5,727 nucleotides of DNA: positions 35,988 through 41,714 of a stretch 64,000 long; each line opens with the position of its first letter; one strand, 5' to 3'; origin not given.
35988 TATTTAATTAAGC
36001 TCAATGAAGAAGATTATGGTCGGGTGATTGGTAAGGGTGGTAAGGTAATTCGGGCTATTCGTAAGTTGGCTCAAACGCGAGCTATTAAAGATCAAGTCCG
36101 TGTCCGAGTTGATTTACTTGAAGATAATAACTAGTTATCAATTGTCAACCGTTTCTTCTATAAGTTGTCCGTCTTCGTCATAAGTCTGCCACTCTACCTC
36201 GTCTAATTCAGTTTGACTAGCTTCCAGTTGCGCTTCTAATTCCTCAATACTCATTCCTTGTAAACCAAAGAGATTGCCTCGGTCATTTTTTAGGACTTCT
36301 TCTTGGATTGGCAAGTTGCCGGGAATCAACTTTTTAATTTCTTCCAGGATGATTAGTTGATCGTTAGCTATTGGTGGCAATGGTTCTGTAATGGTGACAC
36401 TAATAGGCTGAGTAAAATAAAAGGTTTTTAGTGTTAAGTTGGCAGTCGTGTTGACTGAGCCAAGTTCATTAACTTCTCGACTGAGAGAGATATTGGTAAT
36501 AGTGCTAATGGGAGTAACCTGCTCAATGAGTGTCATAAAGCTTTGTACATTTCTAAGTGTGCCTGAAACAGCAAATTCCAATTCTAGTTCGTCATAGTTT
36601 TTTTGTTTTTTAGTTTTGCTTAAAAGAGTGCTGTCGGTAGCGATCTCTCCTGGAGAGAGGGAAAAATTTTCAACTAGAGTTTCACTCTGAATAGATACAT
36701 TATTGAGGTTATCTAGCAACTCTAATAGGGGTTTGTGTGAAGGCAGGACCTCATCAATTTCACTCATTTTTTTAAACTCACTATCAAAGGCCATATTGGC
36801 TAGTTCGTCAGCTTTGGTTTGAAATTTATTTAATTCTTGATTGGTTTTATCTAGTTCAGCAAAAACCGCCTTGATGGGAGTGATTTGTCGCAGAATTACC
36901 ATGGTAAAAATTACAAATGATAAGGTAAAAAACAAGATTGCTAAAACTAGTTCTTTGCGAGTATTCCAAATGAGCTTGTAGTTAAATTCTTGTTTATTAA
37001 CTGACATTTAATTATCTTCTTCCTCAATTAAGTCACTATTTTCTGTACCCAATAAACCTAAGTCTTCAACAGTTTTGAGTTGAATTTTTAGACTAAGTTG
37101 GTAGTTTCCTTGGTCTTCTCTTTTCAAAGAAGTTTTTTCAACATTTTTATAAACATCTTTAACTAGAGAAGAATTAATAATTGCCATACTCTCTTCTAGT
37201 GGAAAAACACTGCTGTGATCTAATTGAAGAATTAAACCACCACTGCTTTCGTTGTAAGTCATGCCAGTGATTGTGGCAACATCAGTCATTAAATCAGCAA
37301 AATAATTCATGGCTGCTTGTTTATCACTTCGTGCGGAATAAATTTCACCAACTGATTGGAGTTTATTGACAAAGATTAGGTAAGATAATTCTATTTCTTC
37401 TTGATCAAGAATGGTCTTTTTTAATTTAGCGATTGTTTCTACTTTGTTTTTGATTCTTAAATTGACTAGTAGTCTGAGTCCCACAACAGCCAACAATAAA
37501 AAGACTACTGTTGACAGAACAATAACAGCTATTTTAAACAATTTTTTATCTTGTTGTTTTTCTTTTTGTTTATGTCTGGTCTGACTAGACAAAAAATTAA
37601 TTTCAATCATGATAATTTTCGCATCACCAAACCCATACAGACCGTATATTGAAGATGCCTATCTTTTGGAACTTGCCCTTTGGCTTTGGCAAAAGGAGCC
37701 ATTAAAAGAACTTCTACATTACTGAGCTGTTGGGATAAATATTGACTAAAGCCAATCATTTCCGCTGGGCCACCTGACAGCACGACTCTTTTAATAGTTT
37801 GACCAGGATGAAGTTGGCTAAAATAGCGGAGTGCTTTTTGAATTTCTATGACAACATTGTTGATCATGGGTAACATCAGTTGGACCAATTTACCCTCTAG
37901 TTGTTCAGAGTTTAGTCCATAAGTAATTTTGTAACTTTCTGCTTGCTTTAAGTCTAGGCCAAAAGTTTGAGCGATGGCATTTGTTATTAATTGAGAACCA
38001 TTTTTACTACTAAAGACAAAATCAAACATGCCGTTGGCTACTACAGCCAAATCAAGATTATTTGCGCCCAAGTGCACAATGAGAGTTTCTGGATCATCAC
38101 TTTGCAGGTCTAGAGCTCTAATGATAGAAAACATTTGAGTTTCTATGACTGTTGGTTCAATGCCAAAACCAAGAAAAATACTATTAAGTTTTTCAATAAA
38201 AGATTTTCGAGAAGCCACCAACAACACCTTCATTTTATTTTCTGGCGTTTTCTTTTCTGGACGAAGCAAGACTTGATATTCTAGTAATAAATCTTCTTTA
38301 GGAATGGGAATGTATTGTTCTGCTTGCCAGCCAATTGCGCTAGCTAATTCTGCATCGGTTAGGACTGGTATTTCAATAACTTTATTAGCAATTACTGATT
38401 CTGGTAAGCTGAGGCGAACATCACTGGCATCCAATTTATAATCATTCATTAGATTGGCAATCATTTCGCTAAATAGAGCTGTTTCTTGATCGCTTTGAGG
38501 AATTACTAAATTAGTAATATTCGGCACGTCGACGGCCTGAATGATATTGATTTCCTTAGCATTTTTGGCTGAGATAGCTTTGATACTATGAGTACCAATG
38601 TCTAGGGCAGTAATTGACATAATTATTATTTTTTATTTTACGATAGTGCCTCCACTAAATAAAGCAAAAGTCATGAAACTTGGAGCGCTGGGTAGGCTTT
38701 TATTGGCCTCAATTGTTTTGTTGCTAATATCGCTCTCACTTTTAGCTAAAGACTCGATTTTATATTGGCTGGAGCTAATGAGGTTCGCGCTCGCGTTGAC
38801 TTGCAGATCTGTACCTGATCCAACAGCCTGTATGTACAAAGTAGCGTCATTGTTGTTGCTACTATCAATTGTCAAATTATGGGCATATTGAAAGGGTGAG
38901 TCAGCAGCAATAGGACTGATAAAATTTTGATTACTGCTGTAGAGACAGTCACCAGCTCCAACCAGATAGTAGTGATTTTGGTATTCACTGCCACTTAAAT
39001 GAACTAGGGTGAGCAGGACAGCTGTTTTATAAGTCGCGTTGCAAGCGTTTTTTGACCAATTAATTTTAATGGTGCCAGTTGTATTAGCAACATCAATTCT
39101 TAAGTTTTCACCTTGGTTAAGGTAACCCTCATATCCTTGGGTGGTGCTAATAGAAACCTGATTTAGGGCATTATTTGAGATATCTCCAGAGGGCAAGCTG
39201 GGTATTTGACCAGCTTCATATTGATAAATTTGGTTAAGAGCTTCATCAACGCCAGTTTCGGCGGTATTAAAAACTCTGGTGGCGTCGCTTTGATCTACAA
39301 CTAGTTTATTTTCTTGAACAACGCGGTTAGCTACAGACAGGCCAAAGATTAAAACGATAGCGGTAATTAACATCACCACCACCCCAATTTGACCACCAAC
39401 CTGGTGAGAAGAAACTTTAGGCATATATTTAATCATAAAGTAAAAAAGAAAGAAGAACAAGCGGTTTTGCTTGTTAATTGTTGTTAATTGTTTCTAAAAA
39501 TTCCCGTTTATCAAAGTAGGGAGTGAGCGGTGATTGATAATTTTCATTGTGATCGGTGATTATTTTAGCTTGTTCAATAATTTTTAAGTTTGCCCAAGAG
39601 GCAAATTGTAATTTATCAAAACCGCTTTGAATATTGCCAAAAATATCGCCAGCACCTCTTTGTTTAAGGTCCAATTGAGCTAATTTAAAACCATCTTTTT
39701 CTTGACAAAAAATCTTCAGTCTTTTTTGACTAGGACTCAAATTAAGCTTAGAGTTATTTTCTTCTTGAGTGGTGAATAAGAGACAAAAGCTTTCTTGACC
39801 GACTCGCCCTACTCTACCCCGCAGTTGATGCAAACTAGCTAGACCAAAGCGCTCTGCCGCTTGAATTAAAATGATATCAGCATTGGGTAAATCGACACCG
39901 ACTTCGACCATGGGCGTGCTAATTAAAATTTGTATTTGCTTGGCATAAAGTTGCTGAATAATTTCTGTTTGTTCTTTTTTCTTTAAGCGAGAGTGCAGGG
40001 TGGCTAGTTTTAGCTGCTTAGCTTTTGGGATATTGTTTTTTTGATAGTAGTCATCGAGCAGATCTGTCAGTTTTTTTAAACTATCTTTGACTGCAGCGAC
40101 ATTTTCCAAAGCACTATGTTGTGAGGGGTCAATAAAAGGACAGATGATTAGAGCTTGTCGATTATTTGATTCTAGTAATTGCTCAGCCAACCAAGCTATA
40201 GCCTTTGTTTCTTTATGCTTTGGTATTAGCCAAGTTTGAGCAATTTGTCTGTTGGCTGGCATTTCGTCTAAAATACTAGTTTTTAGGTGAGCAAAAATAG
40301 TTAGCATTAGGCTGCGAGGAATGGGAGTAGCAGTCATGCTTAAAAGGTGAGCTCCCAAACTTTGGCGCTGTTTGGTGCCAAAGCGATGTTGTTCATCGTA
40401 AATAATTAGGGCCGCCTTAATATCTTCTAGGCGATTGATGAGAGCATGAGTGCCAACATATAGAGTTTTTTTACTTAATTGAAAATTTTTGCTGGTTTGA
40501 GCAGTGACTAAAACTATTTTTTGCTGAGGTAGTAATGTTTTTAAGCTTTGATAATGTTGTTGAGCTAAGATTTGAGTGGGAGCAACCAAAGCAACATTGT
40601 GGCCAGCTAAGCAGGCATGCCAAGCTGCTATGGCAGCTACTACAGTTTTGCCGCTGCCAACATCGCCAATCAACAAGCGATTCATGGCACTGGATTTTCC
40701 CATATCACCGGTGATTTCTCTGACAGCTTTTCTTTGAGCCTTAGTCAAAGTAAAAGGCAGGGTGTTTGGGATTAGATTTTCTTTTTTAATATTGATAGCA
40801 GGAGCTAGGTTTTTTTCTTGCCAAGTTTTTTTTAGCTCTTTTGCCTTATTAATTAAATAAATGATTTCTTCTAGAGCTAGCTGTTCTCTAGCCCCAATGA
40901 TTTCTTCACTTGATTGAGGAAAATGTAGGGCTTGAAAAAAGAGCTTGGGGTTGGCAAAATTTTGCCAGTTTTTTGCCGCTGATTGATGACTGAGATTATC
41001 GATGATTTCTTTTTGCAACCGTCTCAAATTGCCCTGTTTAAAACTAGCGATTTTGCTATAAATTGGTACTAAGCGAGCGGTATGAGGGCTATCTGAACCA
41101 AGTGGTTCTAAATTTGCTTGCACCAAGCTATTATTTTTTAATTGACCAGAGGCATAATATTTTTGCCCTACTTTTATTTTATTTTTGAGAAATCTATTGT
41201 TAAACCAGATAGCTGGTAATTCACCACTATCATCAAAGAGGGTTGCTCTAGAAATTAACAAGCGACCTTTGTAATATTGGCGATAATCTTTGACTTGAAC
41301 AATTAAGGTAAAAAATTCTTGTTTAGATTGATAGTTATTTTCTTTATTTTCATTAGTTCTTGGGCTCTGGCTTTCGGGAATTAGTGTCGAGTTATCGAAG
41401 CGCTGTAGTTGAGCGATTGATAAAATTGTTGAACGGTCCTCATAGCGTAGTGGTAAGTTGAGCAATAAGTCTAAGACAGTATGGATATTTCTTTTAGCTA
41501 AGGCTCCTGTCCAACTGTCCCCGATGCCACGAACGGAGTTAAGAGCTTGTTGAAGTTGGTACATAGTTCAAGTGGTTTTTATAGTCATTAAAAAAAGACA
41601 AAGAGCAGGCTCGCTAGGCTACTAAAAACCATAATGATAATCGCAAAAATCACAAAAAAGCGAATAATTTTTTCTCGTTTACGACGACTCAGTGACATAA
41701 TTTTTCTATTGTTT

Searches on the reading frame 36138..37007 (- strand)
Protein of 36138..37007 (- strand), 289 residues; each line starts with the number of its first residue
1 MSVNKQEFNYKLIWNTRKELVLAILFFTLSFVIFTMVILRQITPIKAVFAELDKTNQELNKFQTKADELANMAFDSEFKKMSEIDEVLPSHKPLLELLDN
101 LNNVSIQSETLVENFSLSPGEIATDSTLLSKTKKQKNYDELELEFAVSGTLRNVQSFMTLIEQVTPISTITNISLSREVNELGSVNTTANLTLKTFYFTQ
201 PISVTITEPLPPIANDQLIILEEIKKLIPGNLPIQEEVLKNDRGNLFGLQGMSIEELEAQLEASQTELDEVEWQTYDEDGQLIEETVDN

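Call 82: search_protein_families(library=pfam, proteins=[window:36138-37007:-], max_evalue=0.001)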
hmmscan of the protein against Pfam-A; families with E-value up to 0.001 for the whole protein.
window:36138-37007:- (289 aa): 1 family
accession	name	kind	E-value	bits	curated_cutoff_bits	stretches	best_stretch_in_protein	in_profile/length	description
PF04350.18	PilO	-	0.00011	22.8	22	1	48-199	14-144/145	Pilus assembly protein, PilO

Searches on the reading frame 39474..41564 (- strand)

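Call 75: search_protein_families(library=pfam, proteins=[window:39474-41564:-], max_evalue=0.00001)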
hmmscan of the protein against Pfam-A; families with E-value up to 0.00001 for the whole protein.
window:39474-41564:- (696 aa): 5 families
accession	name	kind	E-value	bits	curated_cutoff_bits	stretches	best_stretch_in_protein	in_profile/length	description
PF00270.35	DEAD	-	2.9e-16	60.1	26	1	274-414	1-148/167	DEAD/DEAH box helicase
PF00271.37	Helicase_C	-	5.3e-16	59.3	23.5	1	458-589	5-110/110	Helicase conserved C-terminal domain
PF04851.21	ResIII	-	1.6e-13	51.3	22.5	1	272-414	3-162/164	Type III restriction enzyme, res subunit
PF17191.10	RecG_wedge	-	6.3e-13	49.1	23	1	86-189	54-160/162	RecG wedge domain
PF22590.2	Cas3-like_C_2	-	1.7e-06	28.7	27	0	508-588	24-104/106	CRISPR-associated nuclease/helicase Cas3, C-terminal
